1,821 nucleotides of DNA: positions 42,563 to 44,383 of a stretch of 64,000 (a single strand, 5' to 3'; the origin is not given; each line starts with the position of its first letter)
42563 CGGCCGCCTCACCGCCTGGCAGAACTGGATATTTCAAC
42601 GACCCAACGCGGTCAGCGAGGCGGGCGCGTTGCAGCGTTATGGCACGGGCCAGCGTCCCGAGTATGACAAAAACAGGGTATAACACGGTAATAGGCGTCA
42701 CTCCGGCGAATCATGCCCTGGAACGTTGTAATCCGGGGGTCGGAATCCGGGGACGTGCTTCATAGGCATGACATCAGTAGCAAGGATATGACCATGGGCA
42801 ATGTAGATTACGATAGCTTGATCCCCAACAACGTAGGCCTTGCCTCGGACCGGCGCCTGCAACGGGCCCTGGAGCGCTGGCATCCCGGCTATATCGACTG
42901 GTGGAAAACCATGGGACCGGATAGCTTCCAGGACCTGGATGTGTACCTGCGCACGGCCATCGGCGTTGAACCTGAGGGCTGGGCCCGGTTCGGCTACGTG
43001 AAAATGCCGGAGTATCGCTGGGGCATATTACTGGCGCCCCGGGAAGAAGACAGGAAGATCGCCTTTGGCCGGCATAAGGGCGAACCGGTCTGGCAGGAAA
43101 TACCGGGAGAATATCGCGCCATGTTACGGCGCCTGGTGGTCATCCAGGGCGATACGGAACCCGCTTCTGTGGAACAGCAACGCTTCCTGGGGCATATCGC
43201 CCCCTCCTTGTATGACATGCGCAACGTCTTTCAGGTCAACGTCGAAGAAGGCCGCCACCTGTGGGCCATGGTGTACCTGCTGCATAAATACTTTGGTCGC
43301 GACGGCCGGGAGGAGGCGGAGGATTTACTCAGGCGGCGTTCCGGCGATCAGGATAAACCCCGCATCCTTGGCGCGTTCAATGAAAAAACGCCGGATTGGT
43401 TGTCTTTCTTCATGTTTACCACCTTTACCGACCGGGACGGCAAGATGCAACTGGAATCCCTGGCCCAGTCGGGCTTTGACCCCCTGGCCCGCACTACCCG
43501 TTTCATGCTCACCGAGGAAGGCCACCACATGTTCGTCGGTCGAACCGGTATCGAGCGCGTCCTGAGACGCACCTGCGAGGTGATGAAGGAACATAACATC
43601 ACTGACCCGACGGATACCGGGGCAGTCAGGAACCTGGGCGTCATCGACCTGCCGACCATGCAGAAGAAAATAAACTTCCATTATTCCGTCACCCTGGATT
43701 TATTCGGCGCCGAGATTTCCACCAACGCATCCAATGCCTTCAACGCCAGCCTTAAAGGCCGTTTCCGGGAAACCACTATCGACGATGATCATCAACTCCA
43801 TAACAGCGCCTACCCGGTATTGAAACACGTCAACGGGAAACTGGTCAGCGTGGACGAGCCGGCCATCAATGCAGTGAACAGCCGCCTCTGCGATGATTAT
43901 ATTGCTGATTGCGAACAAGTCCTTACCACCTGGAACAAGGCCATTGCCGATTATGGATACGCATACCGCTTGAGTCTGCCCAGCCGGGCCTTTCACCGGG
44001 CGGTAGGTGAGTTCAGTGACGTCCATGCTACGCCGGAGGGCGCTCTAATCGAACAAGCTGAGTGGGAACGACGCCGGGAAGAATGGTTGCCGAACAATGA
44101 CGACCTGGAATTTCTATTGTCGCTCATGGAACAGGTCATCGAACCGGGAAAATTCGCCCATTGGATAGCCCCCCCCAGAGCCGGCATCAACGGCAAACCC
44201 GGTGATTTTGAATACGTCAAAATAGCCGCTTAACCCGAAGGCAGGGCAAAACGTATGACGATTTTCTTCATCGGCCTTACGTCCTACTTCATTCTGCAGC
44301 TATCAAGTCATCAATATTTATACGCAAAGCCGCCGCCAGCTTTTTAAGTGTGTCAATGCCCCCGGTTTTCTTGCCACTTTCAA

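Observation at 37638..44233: Amidase - tungsten-type AOR - boxC - boxB arrangement with boxA missing: possible hybrid benzoyl-CoA pathway using AOR in place of BoxD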

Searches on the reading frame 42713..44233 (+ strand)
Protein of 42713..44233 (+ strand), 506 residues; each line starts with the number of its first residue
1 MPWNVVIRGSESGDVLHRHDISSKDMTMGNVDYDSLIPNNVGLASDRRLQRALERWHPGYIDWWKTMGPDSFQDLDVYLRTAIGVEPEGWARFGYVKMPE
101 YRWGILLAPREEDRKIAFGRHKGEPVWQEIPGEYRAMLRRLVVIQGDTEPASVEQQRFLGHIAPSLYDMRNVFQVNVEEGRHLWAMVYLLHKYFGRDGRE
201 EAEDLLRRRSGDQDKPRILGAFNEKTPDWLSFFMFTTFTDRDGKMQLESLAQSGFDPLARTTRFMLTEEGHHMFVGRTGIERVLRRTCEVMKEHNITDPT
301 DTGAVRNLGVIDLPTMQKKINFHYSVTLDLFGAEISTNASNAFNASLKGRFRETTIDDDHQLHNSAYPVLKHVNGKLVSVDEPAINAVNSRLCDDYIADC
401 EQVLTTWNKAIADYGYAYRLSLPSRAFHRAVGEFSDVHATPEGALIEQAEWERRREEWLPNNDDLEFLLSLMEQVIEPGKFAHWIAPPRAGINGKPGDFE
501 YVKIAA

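Call 3: search_protein_families(library=pfam, proteins=[window:42713-44233:+])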
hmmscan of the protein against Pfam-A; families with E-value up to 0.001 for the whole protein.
window:42713-44233:+ (506 aa): 1 family
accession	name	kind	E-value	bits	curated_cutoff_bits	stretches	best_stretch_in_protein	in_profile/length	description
PF05138.18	PaaA_PaaC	-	6.5e-05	22.7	28.5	1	134-282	14-158/263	Phenylacetic acid catabolic protein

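Call 4: search_protein_families(library=ncbifam, proteins=[window:42713-44233:+])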
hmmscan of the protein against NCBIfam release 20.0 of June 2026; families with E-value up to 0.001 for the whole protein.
window:42713-44233:+ (506 aa): 1 family
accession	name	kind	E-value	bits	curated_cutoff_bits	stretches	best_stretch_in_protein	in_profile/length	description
TIGR03225.1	benzo_boxB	equivalog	2.4e-258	857.6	499.1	1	31-504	1-471/471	benzoyl-CoA 2,3-epoxidase subunit BoxB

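Call 23: search_dna_similar(query=window:42794-44230:+, collection=plasmids, mode=protein, max_rows=12)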
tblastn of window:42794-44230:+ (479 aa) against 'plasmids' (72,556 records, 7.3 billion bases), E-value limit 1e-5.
Records with a match: 11; places in all: 12; records where one place covers at least 80% of the query: 10.
Best place of each record, by identity: 60-80% 9; <60% 2.
By first word of the organism name: Mycetohabitans 9; Nonomuraea 1; Embleya 1.
By predicted mobility (MOB-suite, as given by PLSDB): non-mobilizable 11.
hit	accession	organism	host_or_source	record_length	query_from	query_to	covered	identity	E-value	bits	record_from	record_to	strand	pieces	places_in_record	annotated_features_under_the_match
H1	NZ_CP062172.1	Mycetohabitans rhizoxinica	Rhizopus microsporus,bacterial ...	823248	1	477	100%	61.2%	0e+0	607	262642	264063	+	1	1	boxB: benzoyl-CoA 2,3-epoxidase subunit BoxB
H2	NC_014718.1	Mycetohabitans rhizoxinica HKI 454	-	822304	1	477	100%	61.2%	0e+0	605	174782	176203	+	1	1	boxB: benzoyl-CoA 2,3-epoxidase subunit BoxB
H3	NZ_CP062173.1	Mycetohabitans rhizoxinica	Rhizopus microsporus,bacterial ...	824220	1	477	100%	61.2%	0e+0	604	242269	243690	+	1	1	boxB: benzoyl-CoA 2,3-epoxidase subunit BoxB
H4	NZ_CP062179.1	Mycetohabitans endofungorum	Rhizopus microsporus,bacterial ...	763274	1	477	100%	60.8%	0e+0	602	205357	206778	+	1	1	boxB: benzoyl-CoA 2,3-epoxidase subunit BoxB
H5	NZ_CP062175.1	Mycetohabitans rhizoxinica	Rhizopus microsporus,bacterial culture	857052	1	477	100%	60.8%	0e+0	600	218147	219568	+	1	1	boxB: benzoyl-CoA 2,3-epoxidase subunit BoxB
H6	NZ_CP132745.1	Mycetohabitans endofungorum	-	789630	1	477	100%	60.4%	0e+0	598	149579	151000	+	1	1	boxB: benzoyl-CoA 2,3-epoxidase subunit BoxB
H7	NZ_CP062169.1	Mycetohabitans endofungorum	Rhizopus microsporus,bacterial ...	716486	1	477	100%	60.4%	0e+0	598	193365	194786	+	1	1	boxB: benzoyl-CoA 2,3-epoxidase subunit BoxB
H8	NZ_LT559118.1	Nonomuraea gerenzanensis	-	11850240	1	478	100%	57.1%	2e-171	542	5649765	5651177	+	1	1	none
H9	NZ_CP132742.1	Mycetohabitans endofungorum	Rhizopus microsporus,culture isolated ...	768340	36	477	92%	60.6%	4e-175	552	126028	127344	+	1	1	none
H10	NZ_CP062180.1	Mycetohabitans endofungorum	Rhizopus microsporus,bacterial ...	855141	36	477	92%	60.4%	7e-174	548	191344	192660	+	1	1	none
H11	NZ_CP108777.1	Embleya sp. NBC_00896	-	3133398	208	477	56%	48.5%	5e-67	240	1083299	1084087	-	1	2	none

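Call 24: get_annotated_region(hit=H2, flank=8000)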
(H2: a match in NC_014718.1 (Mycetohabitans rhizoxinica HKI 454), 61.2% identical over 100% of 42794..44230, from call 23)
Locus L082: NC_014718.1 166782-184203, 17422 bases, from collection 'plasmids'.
description: Mycetohabitans rhizoxinica HKI 454 plasmid pBRH01, complete sequence
organism: Mycetohabitans rhizoxinica HKI 454 (NCBI taxid 882378)
taxonomy: Bacteria; Pseudomonadota; Betaproteobacteria; Burkholderiales; Burkholderiaceae; Mycetohabitans; Mycetohabitans rhizoxinica; Mycetohabitans rhizoxinica HKI 454
host: -; source: -; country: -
typing (MOB-suite, as given by PLSDB): non-mobilizable
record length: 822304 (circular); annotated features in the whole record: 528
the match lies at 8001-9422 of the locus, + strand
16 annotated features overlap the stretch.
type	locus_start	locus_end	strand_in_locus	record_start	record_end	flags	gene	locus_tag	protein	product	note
CDS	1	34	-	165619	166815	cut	-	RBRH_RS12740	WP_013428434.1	amino acid aminotransferase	-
CDS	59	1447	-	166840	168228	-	-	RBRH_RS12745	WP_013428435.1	amino acid permease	GO:0055085 - transmembrane transport [Evidence IEA]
CDS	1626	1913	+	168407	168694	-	-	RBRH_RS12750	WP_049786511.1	hypothetical protein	-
CDS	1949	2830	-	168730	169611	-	-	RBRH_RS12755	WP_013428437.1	alpha/beta hydrolase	-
CDS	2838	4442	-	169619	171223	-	-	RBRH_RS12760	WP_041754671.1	benzoate-CoA ligase family protein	-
CDS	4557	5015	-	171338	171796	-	-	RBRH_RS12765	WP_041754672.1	DUF4863 family protein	-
CDS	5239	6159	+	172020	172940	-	-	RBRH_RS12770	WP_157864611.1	helix-turn-helix transcriptional regulator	-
CDS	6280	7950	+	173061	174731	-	boxC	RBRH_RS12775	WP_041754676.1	2,3-epoxybenzoyl-CoA dihydrolase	GO:0010128 - benzoate catabolic process via CoA ligation [Evidence IEA]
CDS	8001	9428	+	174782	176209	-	boxB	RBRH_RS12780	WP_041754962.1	benzoyl-CoA 2,3-epoxidase subunit BoxB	GO:0010128 - benzoate catabolic process via CoA ligation [Evidence IEA]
CDS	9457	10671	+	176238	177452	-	boxA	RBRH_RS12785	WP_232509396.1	benzoyl-CoA 2,3-epoxidase subunit BoxA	GO:0010128 - benzoate catabolic process via CoA ligation [Evidence IEA]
CDS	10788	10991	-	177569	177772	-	-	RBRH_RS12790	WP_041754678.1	hypothetical protein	-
CDS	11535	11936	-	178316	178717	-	-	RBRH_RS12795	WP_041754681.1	GreA/GreB family elongation factor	GO:0032784 - regulation of DNA-templated transcription elongation [Evidence IEA]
CDS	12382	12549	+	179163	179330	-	-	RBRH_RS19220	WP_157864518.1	hypothetical protein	-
CDS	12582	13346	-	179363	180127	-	-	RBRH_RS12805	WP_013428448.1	Fic family protein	-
CDS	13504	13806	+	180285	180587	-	-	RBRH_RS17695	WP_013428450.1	type II toxin-antitoxin system RelB/DinJ family antitoxin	GO:0006355 - regulation of DNA-templated transcription [Evidence IEA]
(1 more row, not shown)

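Call 28: find_homologous_proteins(query=window:42794-44230:+, max_evalue=1e-30)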
Query window:42794-44230:+ (479 aa): 8000 proteins with E <= 1e-30 among 8000 candidates; the best 120 are listed.
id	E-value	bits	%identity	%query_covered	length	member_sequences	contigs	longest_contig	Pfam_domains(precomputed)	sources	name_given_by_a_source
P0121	0.0e+0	1033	91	100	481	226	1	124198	-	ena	-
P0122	1.0e-289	979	85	99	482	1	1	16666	PF05138.19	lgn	-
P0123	2.2e-285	965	84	100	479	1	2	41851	-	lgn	-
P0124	3.1e-285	965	84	100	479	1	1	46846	-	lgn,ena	-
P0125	1.8e-283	959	83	100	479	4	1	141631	PF05138.19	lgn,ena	-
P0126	3.7e-281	951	82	100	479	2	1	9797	-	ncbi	-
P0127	5.3e-281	951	82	100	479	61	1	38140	PF05138.19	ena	-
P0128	7.6e-281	950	82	100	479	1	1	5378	PF05138.19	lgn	-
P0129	2.5e-280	948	82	100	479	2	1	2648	PF05138.19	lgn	-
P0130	9.8e-278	940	-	-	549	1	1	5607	PF05138.19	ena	-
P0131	9.5e-276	933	82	99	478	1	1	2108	PF05138.19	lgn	-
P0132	4.3e-266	902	78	100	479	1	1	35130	-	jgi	jgi:benzoyl-CoA 2,3-dioxygenase component B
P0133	7.2e-266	901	78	99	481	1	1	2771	-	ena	-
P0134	5.0e-264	895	76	99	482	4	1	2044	PF05138.19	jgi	jgi:benzoyl-CoA 2,3-dioxygenase component B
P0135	6.2e-264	894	78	99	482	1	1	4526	PF05138.19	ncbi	-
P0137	8.1e-264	894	77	100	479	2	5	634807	PF05138.19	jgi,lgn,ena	-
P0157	2.4e-258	876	75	100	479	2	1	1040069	PF05138.19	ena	-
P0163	5.1e-257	872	75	99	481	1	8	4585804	-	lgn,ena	-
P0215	2.8e-249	846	73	100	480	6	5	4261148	-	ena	-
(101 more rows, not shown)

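Call 29: find_encoding_contigs(protein=P0125, flank=10000, max_places=2)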
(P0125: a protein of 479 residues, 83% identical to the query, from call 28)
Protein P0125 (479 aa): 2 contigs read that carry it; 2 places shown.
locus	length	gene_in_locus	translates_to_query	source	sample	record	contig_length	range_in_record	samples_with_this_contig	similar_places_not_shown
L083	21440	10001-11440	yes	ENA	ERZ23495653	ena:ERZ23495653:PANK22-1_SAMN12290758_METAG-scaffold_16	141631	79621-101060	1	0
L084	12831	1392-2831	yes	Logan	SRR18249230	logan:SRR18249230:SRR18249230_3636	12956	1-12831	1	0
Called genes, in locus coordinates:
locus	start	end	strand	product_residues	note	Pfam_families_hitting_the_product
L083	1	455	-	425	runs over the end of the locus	PF14535:AMP-binding_C_2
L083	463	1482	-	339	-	PF00941:FAD_binding_5, PF03450:CO_deh_flav_C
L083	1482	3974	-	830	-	PF01315:Ald_Xan_dh_C, PF02738:MoCoBD_1, PF20256:MoCoBD_2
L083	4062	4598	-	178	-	PF00111:Fer2, PF13085:Fer2_3 (weak), PF01799:Fer2_2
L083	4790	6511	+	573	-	PF02730:AFOR_N, PF01314:AFOR_C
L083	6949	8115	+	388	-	PF13173:AAA_14, PF13401:AAA_22 (faint), PF13635:DUF4143, PF08279:HTH_11 (faint)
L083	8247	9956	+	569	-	PF00378:ECH_1, PF16113:ECH_2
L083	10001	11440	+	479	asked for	PF05138:PaaA_PaaC (faint)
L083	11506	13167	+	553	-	PF01266:DAO (faint), PF01494:FAD_binding_3, PF13738:Pyr_redox_3 (faint)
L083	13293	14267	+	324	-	PF01073:3Beta_HSD, PF01370:Epimerase, PF13460:NAD_binding_10 (weak), PF16363:GDP_Man_Dehyd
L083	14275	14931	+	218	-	PF02397:Bac_transf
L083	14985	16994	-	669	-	PF00685:Sulfotransfer_1, PF00534:Glycos_transf_1, PF13692:Glyco_trans_1_4, PF13524:Glyco_trans_1_2 (weak)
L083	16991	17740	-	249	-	PF00535:Glycos_transf_2, PF10111:Glyco_tranf_2_2 (faint), PF13641:Glyco_tranf_2_3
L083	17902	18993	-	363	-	PF00534:Glycos_transf_1, PF13692:Glyco_trans_1_4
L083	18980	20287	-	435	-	PF04932:Wzy_C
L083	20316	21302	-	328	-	PF01073:3Beta_HSD, PF01370:Epimerase, PF02719:Polysacc_synt_2, PF04321:RmlD_sub_bind, PF05368:NmrA, PF07993:NAD_binding_4 (faint), PF13460:NAD_binding_10, PF16363:GDP_Man_Dehyd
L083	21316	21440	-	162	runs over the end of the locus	PF03734:YkuD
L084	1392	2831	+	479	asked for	PF05138:PaaA_PaaC (faint)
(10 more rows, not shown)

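Call 30: find_encoding_contigs(protein=P0137, flank=10000, max_places=2)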
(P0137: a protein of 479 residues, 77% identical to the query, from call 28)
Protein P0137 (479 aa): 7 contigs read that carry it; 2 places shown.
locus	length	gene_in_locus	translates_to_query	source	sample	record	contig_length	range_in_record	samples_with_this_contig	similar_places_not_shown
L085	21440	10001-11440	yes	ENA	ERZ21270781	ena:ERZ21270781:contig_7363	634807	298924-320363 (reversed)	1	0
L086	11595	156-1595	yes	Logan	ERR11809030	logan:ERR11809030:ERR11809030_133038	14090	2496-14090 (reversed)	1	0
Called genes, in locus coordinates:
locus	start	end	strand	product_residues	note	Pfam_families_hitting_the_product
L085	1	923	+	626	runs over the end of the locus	PF01558:POR, PF01855:POR_N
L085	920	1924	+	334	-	PF02775:TPP_enzyme_C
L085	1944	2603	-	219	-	PF13489:Methyltransf_23, PF08241:Methyltransf_11, PF08242:Methyltransf_12, PF13649:Methyltransf_25 (weak)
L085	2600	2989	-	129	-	PF05899:Cupin_3 (weak), PF07883:Cupin_2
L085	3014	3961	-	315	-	PF00487:FA_desaturase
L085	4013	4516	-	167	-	PF13527:Acetyltransf_9, PF00583:Acetyltransf_1, PF13508:Acetyltransf_7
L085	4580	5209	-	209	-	PF00484:Pro_CA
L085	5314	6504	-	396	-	PF09949:APP1_cat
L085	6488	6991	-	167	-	PF02639:DUF188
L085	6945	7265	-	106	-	PF00111:Fer2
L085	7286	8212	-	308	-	PF13560:HTH_31, PF01381:HTH_3, PF13671:AAA_33 (faint), PF13238:AAA_18 (weak), PF01202:SKI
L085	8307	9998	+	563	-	PF00378:ECH_1, PF16113:ECH_2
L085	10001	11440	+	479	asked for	PF05138:PaaA_PaaC (faint)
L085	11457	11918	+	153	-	PF16155:PnbB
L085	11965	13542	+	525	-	PF00171:Aldedh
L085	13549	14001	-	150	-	PF19315:MC_hydratase (weak), PF01575:MaoC_dehydratas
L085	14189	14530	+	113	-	-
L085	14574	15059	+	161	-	PF01047:MarR, PF12802:MarR_2 (weak)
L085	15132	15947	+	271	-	PF23441:SDR, PF00106:adh_short, PF08659:KR, PF13561:adh_short_C2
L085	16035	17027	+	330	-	PF01063:Aminotran_4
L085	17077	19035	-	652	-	PF00149:Metallophos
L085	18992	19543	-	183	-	PF08570:DUF1761 (faint)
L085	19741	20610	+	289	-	PF01557:FAA_hydrolase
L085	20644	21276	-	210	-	PF00440:TetR_N, PF14246:TetR_C_7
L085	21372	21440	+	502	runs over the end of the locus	PF00501:AMP-binding, PF13193:AMP-binding_C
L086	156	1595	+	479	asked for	PF05138:PaaA_PaaC (faint)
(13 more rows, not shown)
